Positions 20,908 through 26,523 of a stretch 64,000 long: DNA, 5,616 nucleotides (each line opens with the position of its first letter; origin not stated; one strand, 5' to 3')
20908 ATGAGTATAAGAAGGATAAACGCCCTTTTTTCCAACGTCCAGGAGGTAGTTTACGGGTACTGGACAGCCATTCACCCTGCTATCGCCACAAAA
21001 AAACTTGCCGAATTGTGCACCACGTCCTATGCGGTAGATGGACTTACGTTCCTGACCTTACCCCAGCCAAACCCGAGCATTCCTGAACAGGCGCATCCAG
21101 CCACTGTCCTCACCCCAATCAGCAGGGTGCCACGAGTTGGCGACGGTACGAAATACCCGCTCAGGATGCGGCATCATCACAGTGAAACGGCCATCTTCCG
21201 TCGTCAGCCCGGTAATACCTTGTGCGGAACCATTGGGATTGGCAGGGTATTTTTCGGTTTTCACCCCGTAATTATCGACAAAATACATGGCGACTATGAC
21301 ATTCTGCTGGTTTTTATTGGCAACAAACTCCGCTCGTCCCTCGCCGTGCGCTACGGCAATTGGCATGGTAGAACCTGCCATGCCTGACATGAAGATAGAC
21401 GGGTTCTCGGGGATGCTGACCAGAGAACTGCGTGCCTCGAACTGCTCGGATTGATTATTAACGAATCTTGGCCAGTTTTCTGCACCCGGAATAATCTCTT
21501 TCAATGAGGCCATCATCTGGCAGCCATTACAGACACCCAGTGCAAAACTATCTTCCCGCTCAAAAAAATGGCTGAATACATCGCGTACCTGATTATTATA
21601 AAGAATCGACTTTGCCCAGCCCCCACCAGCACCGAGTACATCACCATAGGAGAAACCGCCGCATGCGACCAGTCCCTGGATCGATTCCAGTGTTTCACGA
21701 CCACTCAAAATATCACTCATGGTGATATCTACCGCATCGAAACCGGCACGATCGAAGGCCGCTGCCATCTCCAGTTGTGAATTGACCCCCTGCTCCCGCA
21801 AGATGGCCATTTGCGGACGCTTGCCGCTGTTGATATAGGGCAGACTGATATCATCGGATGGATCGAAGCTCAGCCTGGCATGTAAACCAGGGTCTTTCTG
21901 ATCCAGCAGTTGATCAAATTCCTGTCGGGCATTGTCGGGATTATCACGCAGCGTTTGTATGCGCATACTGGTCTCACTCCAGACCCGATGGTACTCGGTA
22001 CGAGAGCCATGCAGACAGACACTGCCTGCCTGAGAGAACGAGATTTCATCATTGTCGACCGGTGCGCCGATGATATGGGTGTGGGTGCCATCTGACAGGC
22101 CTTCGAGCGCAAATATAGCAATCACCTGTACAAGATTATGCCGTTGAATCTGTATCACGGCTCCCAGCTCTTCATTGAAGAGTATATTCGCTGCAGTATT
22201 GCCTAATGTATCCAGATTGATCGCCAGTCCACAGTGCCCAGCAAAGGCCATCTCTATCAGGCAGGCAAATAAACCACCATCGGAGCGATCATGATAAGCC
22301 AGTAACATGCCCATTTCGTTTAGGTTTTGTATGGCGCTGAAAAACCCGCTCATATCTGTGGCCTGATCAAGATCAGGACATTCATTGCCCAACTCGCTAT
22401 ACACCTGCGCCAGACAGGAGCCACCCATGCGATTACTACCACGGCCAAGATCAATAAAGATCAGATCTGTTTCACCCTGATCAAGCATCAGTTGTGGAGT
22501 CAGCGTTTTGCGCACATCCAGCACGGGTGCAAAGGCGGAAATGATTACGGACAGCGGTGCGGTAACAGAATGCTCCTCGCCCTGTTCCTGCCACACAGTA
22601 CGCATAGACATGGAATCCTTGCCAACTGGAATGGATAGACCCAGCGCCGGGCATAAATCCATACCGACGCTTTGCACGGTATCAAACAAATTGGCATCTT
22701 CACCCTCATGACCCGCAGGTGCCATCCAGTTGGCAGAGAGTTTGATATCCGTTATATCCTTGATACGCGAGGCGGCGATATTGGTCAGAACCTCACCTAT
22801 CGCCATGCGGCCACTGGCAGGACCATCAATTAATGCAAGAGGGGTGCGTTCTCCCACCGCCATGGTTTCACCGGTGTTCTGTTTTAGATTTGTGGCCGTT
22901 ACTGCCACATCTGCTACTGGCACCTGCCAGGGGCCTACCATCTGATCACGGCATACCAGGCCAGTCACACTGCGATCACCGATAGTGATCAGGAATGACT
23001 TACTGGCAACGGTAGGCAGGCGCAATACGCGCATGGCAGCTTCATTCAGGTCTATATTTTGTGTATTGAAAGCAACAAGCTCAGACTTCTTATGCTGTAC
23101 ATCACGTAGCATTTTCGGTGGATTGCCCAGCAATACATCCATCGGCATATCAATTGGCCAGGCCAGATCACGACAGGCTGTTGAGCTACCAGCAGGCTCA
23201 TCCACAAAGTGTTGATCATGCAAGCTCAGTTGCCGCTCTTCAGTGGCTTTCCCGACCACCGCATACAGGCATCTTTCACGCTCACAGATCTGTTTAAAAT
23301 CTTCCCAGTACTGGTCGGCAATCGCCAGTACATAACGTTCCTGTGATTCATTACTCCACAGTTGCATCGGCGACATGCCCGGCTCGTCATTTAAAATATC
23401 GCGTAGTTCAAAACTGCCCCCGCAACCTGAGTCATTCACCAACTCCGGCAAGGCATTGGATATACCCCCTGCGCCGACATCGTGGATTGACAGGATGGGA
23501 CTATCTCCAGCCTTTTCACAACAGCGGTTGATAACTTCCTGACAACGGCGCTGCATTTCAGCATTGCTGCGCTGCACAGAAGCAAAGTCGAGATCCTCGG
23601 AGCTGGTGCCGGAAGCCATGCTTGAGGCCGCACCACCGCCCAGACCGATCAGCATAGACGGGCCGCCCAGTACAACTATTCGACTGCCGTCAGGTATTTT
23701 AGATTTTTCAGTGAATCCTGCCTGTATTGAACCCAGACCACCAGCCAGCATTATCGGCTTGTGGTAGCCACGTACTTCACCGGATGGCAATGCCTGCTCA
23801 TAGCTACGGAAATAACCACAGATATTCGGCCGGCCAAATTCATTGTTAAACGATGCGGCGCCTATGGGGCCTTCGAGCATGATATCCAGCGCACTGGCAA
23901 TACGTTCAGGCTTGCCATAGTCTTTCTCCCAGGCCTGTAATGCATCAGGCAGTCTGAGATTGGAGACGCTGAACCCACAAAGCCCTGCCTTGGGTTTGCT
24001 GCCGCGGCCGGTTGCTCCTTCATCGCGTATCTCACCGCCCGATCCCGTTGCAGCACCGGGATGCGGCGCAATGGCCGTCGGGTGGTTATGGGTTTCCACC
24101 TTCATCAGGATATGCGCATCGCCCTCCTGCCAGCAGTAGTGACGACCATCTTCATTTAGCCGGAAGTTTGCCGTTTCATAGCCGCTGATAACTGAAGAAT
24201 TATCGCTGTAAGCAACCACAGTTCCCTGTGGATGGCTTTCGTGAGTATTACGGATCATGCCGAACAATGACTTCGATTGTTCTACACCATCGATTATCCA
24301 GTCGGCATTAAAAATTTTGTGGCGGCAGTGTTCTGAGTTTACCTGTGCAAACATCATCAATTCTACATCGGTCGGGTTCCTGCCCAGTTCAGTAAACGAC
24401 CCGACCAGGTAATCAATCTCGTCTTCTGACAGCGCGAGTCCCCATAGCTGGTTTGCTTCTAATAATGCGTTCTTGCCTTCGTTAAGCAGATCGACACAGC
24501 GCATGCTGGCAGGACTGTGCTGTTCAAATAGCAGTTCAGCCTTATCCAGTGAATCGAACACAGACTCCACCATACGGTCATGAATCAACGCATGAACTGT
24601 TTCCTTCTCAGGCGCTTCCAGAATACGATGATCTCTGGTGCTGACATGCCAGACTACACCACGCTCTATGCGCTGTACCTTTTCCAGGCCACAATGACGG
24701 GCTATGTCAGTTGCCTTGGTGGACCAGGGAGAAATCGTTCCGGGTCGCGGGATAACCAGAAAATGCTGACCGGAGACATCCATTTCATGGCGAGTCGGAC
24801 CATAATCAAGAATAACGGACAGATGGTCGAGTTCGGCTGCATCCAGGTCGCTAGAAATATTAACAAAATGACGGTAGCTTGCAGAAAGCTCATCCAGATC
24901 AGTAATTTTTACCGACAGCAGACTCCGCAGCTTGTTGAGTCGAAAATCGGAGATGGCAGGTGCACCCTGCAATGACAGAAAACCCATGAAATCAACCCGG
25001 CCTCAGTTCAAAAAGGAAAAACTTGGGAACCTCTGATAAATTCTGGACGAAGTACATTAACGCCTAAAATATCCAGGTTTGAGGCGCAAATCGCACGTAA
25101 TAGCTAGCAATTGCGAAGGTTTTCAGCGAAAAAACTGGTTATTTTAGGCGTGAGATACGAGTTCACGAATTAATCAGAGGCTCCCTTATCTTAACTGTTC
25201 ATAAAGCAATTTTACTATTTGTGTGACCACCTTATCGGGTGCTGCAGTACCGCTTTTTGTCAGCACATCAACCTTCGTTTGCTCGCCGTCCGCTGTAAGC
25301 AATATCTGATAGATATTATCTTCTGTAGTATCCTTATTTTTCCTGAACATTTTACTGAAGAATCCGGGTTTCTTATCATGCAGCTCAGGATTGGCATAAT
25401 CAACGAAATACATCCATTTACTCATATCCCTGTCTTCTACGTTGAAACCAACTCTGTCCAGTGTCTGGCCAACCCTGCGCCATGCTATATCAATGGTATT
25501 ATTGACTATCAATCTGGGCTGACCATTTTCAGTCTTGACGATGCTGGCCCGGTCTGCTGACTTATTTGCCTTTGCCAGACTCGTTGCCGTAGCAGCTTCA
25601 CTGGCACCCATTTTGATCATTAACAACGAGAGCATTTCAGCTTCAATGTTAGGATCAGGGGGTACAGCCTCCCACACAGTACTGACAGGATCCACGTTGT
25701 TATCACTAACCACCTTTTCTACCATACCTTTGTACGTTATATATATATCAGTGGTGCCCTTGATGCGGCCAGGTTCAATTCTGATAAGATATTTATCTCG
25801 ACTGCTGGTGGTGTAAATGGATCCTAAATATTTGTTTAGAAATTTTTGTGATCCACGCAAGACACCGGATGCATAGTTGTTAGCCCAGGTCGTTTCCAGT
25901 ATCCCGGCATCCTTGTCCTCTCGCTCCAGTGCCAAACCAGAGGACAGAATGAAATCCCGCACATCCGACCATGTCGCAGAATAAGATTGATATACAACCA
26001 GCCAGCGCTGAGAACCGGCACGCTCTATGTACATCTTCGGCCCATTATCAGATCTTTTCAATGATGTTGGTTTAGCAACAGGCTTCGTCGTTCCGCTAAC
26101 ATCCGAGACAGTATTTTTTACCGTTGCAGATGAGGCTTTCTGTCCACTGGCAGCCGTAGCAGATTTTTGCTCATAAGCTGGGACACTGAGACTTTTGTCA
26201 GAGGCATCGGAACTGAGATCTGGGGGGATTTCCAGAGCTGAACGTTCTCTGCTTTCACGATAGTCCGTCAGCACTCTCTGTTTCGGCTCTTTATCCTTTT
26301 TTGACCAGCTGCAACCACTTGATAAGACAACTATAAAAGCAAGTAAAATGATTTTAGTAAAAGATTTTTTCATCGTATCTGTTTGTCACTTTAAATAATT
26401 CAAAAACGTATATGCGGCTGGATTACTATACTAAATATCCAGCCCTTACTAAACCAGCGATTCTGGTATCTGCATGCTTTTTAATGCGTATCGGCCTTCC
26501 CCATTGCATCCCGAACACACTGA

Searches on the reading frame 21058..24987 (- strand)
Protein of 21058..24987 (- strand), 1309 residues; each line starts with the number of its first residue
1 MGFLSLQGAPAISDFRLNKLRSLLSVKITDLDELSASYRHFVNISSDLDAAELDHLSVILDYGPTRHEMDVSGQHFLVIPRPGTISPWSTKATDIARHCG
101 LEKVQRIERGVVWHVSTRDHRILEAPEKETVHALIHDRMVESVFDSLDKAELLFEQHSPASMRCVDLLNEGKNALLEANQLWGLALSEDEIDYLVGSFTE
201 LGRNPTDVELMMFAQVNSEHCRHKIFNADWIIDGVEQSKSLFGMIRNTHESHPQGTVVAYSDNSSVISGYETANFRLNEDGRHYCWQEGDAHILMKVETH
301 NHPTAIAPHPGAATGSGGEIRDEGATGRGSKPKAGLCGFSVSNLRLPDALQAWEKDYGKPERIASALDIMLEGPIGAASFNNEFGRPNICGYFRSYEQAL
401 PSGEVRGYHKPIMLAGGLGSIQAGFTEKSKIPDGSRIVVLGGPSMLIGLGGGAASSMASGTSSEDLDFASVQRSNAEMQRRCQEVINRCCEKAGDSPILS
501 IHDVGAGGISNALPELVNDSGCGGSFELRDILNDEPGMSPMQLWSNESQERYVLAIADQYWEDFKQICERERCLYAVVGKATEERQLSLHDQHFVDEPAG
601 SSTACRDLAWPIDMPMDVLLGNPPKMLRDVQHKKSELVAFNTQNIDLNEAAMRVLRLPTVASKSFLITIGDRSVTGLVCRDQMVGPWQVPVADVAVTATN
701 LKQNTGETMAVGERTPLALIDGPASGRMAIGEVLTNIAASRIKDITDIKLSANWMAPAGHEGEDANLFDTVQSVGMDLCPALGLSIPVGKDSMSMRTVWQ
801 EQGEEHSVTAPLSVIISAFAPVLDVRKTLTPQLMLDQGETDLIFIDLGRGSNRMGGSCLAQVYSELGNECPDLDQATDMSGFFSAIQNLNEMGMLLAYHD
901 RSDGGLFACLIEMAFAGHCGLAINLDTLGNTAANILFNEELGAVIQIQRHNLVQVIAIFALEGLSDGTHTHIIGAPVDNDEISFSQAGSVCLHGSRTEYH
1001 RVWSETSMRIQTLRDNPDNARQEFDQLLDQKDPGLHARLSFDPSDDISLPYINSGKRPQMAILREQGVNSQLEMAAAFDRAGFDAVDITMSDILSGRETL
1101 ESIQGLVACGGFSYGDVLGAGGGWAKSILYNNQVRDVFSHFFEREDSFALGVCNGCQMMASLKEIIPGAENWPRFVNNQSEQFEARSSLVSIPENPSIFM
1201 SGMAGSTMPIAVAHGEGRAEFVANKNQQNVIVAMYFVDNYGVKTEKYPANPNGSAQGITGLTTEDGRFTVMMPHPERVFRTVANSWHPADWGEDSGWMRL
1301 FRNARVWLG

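Call 9: search_protein_families(library=pfam, proteins=[window:21058-24987:-])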
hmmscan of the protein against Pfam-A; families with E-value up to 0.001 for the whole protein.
window:21058-24987:- (1309 aa): 5 families
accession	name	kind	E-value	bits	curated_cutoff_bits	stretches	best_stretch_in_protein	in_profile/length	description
PF13507.12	GATase_5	-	1e-101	339.8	27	1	1057-1308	1-260/260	CobB/CobQ-like glutamine amidotransferase domain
PF22689.1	FGAR-AT_PurM_N-like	-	6.7e-81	270.1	27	1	662-821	1-160/160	FGAR-AT PurM_N-like domain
PF02769.27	AIRS_C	-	2.2e-39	135.6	23.1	2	433-590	2-154/156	AIR synthase related protein, C-terminal domain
PF18076.6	FGAR-AT_N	-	4.5e-37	127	26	1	38-154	2-115/115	Formylglycinamide ribonucleotide amidotransferase N-terminal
PF18072.6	FGAR-AT_linker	-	9.8e-24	84.1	26.6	1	176-224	2-50/50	Formylglycinamide ribonucleotide amidotransferase linker domain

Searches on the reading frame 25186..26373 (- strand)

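Call 9: search_protein_families(library=pfam, proteins=[window:25186-26373:-])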
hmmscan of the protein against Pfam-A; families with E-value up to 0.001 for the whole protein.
window:25186-26373:- (395 aa): 1 family
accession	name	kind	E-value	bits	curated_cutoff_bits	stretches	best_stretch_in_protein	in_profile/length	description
PF06804.17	Lipoprotein_18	-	4.8e-34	118.2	25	1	37-391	1-320/323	NlpB/DapX lipoprotein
